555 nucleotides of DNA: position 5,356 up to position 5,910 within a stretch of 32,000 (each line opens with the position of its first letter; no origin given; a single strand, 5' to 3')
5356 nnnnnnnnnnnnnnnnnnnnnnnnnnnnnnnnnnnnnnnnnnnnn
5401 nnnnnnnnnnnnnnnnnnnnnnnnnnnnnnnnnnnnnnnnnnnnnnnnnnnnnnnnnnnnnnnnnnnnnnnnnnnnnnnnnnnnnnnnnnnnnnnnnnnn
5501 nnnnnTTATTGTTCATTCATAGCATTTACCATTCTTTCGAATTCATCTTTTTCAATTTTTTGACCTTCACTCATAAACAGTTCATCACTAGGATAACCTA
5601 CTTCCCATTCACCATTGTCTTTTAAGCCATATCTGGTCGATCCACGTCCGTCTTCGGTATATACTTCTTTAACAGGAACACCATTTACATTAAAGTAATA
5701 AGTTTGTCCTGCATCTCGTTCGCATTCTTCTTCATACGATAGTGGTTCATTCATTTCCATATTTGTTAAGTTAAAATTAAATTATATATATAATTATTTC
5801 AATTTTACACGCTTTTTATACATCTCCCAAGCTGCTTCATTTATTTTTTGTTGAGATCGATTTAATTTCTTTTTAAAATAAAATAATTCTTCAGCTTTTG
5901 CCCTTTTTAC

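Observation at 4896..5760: An 84-aa acidic ORF (net charge about -13) is translationally coupled to the SAH: two mechanistically different candidate antidotes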

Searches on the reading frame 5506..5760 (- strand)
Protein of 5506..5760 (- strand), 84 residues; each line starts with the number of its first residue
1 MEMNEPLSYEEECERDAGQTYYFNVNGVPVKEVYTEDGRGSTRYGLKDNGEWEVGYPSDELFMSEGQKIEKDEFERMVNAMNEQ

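Call 3: search_protein_families(library=pfam, proteins=[window:5506-5760:-], max_evalue=1)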
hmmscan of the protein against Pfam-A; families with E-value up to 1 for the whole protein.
window:5506-5760:- (84 aa): 3 families
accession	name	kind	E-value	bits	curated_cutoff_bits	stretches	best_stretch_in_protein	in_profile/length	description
PF19127.6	Choline_bind_3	-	0.0001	22.6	27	1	17-51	8-41/47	Choline-binding repeat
PF01473.26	Choline_bind_1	-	0.025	15.4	20.5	1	16-28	6-18/19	Putative cell wall binding repeat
PF21270.2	SOGP_4th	-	0.18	12.5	27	1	18-80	21-83/90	Glycoside phosphorylase C-terminal domain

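Call 7: search_protein_families(library=ncbifam, proteins=[window:5506-5760:-], max_evalue=1)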
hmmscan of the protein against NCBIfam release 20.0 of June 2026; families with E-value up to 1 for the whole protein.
window:5506-5760:- (84 aa): 2 families
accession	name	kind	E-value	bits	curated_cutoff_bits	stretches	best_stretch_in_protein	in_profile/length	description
TIGR04035.1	glucan_65_rpt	repeat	0.00074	19.7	147.7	1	18-51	19-51/64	glucan-binding repeat-containing protein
NF006539.0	PRK09029.1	equivalog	0.1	11.4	494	1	35-82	329-377/458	o-succinylbenzoate--CoA ligase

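Call 10: search_solved_structures(query=window:5506-5760:-, max_evalue=10, show_alignments=2)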
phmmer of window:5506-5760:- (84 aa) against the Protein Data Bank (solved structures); distinct sequences matched with E-value up to 10: 6.
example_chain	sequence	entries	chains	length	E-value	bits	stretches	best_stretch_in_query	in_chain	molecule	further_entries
6syq_B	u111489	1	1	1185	0.00015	25.2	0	16-39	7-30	Alternansucrase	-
6syq_A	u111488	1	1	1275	0.00052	23.4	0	16-39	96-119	Alternansucrase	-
6szi_A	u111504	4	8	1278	0.00053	23.4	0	16-39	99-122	Alternansucrase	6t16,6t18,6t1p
6hvg_A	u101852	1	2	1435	0.0008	22.8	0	16-39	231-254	Alternansucrase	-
3gud_A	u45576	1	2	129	0.054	17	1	16-72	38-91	Neck appendage protein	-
9oue_A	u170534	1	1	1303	9.3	9.8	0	18-56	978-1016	Glucosyltransferase-S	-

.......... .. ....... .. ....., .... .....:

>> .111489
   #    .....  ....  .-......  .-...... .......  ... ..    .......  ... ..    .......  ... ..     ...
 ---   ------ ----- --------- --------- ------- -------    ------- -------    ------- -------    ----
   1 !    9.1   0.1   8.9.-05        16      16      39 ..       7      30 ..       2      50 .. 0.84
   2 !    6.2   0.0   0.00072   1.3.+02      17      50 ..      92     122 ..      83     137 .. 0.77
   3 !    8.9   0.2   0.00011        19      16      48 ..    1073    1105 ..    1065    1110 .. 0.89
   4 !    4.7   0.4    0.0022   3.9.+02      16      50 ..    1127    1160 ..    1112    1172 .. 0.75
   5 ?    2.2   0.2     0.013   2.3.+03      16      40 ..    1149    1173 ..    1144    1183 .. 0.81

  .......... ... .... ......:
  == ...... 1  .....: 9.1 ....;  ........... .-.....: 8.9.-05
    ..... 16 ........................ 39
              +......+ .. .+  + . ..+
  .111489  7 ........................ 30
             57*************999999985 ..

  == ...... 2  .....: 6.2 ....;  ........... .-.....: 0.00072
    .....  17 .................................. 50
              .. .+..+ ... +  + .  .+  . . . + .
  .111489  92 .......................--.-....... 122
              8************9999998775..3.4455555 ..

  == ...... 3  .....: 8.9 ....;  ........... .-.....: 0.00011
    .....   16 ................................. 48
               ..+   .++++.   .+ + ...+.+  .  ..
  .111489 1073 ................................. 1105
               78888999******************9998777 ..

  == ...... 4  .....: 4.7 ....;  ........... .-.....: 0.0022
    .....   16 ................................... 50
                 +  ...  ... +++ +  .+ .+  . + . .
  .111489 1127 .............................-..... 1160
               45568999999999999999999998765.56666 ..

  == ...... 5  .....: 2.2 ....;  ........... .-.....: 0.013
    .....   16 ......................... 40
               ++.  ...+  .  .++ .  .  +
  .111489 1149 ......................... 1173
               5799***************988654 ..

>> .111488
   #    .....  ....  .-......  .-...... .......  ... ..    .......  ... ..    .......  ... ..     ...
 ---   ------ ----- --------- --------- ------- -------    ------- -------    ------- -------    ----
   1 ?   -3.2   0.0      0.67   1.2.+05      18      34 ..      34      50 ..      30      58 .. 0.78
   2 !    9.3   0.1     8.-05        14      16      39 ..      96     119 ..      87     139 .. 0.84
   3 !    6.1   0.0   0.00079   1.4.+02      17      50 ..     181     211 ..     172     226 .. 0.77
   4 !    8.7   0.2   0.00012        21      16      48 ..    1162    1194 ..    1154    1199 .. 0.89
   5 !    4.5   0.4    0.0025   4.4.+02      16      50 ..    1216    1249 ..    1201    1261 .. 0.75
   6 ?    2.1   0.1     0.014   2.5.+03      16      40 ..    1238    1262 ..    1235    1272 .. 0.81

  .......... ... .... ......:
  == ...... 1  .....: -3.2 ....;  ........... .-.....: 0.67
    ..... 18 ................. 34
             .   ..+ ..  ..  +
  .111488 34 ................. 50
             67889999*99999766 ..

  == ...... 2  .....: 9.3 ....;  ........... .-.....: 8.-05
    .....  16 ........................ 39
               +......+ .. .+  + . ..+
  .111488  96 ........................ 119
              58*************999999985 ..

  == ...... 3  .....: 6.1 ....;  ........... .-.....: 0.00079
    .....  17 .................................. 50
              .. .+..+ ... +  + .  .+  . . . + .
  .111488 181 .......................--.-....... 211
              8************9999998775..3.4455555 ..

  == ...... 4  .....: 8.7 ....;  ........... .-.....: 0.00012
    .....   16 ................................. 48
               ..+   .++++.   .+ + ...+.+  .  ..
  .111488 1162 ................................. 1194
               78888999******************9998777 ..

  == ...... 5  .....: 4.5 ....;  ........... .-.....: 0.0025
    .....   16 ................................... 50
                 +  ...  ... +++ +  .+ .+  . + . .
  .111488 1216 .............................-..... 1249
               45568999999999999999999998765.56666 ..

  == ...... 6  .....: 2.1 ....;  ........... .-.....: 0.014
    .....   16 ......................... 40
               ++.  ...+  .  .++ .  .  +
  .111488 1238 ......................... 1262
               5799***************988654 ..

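Call 11: find_homologous_proteins(query=window:5506-5760:-, max_evalue=0.01)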
Query window:5506-5760:- (84 aa): 1 proteins with E <= 0.01 among 2 candidates.
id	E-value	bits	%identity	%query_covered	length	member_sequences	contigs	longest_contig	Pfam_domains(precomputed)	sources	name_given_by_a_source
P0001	6.4e-50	184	100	100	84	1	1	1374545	-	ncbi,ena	-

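Call 14: find_encoding_contigs(protein=P0001, flank=10000, max_places=6)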
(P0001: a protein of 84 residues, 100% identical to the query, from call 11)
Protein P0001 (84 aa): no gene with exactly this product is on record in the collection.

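Call 22: search_protein_representatives(protein=window:5506-5760:-)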
Query: 84 residues. Proteins with E-value up to 0.001 (for the whole library): 14; up to 1e-10: 3; up to 1e-30: 0. The best 14 are listed.
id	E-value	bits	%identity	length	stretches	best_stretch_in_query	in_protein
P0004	5.1e-23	96.8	58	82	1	3-80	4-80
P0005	5.8e-20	87.1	57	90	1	4-76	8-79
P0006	4.2e-11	58.8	45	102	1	7-76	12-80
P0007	1.2e-10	57.3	43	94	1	8-78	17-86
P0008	1.2e-10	57.3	45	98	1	3-80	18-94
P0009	2.3e-09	53.3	42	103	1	8-75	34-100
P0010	7.0e-09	51.7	40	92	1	8-76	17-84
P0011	4.7e-06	42.7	36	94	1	8-77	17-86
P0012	5.2e-05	39.4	24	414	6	8-59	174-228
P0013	7.4e-05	38.9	29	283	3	15-46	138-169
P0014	7.4e-04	35.7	33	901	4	26-73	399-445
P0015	7.4e-04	35.7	39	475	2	15-53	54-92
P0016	9.0e-04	35.4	39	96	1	17-81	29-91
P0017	9.8e-04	35.3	37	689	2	15-54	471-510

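Call 26: find_encoding_contigs(protein=P0004, flank=10000, max_places=4)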
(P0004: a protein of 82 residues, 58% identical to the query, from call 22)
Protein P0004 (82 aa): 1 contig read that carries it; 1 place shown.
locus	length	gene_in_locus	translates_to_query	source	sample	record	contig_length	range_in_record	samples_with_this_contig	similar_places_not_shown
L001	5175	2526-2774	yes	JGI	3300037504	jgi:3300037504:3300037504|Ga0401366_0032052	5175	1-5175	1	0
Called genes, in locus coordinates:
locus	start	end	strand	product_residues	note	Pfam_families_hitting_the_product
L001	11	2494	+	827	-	-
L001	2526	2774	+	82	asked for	-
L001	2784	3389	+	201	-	PF13328:HD_4, PF01966:HD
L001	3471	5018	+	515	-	PF01293:PEPCK_ATP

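Call 27: find_encoding_contigs(protein=P0005, flank=10000, max_places=3)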
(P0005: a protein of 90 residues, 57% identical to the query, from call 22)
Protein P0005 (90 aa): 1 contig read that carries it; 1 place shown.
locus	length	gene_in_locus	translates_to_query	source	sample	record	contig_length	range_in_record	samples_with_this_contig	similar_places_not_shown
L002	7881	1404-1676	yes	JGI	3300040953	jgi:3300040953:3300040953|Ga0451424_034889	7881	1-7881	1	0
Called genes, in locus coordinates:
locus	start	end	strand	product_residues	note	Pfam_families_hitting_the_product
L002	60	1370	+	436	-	-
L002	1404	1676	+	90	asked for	-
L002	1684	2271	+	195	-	PF13328:HD_4, PF01966:HD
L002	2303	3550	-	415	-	PF02812:ELFV_dehydrog_N, PF00208:ELFV_dehydrog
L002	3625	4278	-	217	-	-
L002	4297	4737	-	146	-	PF12728:HTH_17 (faint)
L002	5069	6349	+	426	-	PF01979:Amidohydro_1, PF07969:Amidohydro_3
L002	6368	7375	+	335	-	PF00962:A_deaminase, PF19326:AMP_deaminase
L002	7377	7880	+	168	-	?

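Call 28: find_encoding_contigs(protein=P0006, flank=10000, max_places=3)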
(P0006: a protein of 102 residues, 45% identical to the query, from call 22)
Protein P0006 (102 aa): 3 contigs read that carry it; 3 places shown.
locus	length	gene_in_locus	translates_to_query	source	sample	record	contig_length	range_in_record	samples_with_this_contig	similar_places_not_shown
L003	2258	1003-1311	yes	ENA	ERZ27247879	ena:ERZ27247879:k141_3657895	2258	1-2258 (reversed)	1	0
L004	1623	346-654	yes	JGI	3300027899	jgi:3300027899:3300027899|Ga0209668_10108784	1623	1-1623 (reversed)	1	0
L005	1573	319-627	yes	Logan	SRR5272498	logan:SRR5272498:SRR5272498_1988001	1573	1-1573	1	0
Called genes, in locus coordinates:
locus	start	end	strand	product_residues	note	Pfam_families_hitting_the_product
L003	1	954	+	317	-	?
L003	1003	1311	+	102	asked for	-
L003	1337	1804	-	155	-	-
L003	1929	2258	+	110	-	?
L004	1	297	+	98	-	?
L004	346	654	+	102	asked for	-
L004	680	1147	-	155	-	-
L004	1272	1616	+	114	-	-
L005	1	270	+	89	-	?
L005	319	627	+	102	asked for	-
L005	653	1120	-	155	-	-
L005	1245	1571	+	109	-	?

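Call 29: find_encoding_contigs(protein=P0007, flank=10000, max_places=3)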
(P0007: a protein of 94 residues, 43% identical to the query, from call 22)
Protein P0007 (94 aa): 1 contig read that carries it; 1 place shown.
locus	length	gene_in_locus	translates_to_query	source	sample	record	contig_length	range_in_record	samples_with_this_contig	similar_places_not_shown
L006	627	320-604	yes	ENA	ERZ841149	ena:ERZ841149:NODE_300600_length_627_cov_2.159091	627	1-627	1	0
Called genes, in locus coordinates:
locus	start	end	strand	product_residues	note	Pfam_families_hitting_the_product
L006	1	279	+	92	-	?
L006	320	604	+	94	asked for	-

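Call 32: find_encoding_contigs(protein=P0008, flank=10000, max_places=3)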
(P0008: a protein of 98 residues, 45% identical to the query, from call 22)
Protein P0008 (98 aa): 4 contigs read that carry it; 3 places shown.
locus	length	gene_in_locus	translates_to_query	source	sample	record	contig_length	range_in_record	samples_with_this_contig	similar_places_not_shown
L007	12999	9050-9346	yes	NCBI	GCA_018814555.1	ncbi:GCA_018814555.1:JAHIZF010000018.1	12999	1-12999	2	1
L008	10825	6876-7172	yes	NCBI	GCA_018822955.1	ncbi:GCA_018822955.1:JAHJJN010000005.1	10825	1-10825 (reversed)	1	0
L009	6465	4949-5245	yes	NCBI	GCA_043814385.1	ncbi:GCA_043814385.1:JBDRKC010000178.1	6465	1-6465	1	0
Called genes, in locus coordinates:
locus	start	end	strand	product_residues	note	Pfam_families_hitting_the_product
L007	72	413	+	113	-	-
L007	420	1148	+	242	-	PF07786:HGSNAT_cat, PF01757:Acyl_transf_3 (faint)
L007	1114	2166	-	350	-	PF08331:QueG_DUF1730, PF12838:Fer4_7 (faint), PF13484:Fer4_16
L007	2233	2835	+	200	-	PF07885:Ion_trans_2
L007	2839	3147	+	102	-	-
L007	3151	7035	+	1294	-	-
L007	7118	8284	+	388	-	PF14294:DUF4372, PF01609:DDE_Tnp_1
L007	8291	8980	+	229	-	-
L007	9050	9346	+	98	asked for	-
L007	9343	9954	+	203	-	PF13328:HD_4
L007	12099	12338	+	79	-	PF18893:DUF5652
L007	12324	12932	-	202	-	-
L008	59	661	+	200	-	PF07885:Ion_trans_2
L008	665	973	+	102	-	-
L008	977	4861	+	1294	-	-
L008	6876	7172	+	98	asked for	-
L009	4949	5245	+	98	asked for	-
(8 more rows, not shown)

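Call 33: find_encoding_contigs(protein=P0009, flank=10000, max_places=3)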
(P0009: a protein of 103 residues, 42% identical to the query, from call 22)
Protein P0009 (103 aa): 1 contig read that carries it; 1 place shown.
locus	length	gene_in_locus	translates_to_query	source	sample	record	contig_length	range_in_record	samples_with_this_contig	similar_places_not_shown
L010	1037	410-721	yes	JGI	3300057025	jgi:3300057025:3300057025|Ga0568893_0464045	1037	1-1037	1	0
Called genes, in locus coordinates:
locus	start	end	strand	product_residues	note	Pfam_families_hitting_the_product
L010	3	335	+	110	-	?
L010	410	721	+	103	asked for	-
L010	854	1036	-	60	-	?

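Call 34: find_encoding_contigs(protein=P0010, flank=10000, max_places=3)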
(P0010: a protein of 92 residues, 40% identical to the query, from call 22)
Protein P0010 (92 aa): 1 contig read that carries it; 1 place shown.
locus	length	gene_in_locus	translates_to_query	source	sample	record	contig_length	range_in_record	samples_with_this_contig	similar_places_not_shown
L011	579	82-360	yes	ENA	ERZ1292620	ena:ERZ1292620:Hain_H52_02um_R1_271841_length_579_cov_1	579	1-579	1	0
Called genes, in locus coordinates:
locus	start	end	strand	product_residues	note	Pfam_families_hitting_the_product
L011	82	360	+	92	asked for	-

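Call 35: find_encoding_contigs(protein=P0011, flank=10000, max_places=3)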
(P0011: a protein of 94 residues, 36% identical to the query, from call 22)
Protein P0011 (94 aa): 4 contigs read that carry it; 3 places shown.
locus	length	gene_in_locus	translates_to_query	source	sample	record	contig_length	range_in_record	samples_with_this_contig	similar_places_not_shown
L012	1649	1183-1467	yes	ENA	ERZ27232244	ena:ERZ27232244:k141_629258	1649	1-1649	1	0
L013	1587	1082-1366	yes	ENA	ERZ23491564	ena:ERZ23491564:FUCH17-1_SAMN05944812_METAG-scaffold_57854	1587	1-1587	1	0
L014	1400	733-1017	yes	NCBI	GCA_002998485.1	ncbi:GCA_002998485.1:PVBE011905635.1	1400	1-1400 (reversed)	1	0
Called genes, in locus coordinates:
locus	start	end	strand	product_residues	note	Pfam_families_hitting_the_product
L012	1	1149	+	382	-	?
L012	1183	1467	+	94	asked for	-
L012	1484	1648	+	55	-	?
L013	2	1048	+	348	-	?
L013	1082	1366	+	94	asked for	-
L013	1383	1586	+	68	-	?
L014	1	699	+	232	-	?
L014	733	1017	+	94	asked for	-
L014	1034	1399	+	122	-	?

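Call 36: find_encoding_contigs(protein=P0016, flank=10000, max_places=3)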
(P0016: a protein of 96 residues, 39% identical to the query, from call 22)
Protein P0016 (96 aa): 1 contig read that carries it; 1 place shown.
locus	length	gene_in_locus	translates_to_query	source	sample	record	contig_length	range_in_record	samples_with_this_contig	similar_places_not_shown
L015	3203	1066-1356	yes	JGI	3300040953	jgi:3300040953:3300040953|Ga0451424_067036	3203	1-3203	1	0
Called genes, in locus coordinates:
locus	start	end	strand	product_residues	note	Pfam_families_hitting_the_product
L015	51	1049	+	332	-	-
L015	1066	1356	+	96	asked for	-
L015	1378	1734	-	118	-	-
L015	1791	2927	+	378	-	PF13439:Glyco_transf_4 (weak), PF00534:Glycos_transf_1, PF20706:GT4-conflict, PF13692:Glyco_trans_1_4, PF13524:Glyco_trans_1_2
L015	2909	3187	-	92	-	-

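Call 38: predict_structure(alignment_id=A1)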
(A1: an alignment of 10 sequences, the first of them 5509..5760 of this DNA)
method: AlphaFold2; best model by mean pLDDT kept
length: 84 residues; sequences in the alignment: 10
mean_pLDDT: 90.9   pTM: 0.74
mean pLDDT of the five models: 90.9, 89.8, 89.5, 88.8, 87.5
residues with pLDDT >= 90: 64; 70-90: 15; 50-70: 3; < 50: 2
segments of 3 or more residues with pLDDT < 50: none
pLDDT, mean of each block of 10 residues (from residue 1): 72 92 96 94 93 94 95 95 82
secondary structure, 60 per line:
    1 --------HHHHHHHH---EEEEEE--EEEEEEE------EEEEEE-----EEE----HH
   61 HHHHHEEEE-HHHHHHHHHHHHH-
elements in order: H9-16 E20-25 E28-34 E41-46 E52-54 H59-65 E66-69 H71-83

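Call 42: fold_search(model_id=the predicted structure, library=pdb)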
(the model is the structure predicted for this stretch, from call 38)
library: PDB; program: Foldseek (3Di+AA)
matches with E <= 10: 315; with E <= 0.001: 0
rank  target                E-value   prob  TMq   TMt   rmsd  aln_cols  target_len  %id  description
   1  6e8i                  2.9e-01  0.10  0.24  0.17  11.8       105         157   15  Legionella Longbeachae LeSH (Llo2327) bound to phosphotyrosine (released 2018-11-14)
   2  6e8h                  4.7e-01  0.08  0.24  0.17  11.8       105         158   15  Legionella Longbeachae LeSH (Llo2327) (released 2018-11-14)
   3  6p7m_A                8.2e-01  0.10  0.20  0.03  11.2        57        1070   10  Cryo-EM structure of LbCas12a-crRNA: AcrVA4 (1:2 complex) (released 2019-08-21)
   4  8q00_A                8.7e-01  0.14  0.30  0.12   7.4        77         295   17  TssM-Ub-PA complex - A USP-like DUB from B. pseudomallei (193-430) reacted with Ub-PA (released 2023-12-13)
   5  8pz3_A                9.3e-01  0.14  0.27  0.10   9.6        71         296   15  TssM - A USP-like DUB from B. pseudomallei (193-430) (released 2023-12-13)
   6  8cht_B                9.3e-01  0.10  0.28  0.18  10.7        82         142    8  Crystal structure of human PURA (fragment Glu57-Glu212, PUR repeat I and II) (released 2024-02-21)
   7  8y0b_A                9.3e-01  0.08  0.25  0.03  13.7       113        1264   11  Crystal structure of FnCas12a in complex with pre-crRNA and 12nt target DNA (released 2025-01-01)
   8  5hal                  1.1e+00  0.54  0.33  0.27   1.6        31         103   29  Crystal Structure of a putative beta-lactamase from Burkholderia vietnamiensis (released 2016-01-13)
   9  6dm3_B                1.1e+00  0.11  0.29  0.24   9.7        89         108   15  Crystal structure of the SH2 domain from RavO (Lpg1129) from Legionella pneumophila, apoprotein (released 2018-06-27)
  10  3puz_F                1.2e+00  0.15  0.38  0.09  13.9        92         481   15  Crystal Structure of a pre-translocation state MBP-Maltose transporter complex bound to AMP-PNP (released 2011-05-18)
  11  9rlt_X                1.3e+00  0.12  0.28  0.14   8.7        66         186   17  dimerised 13S-13S+Beta5 proteasome precursor complexes (released 2026-03-18)
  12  7sa7_C                1.3e+00  0.09  0.28  0.15   8.3        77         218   16  Crystal structure of the apo SH2 domains of Syk (released 2021-10-13)
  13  9d3i_J                1.4e+00  0.11  0.27  0.14   9.0        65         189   17  Proteasome core particle assembly intermediate 5-alpha/4-beta/Ump1 purified from Saccharomyces cerevisiae. (released 2025-08-20)
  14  2ml5_MODEL_1_A        1.4e+00  0.04  0.22  0.14  16.5        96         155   14  NMR structure of protein ZP_02064002.1 from Bacteroides ovatus ATCC 8483 (released 2014-03-19)
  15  6jg0                  1.5e+00  0.41  0.36  0.13   2.2        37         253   30  Crystal structure of the N-terminal domain single mutant (S92E) of the human mitochondrial calcium uniporter fused with  (released 2020-02-19)
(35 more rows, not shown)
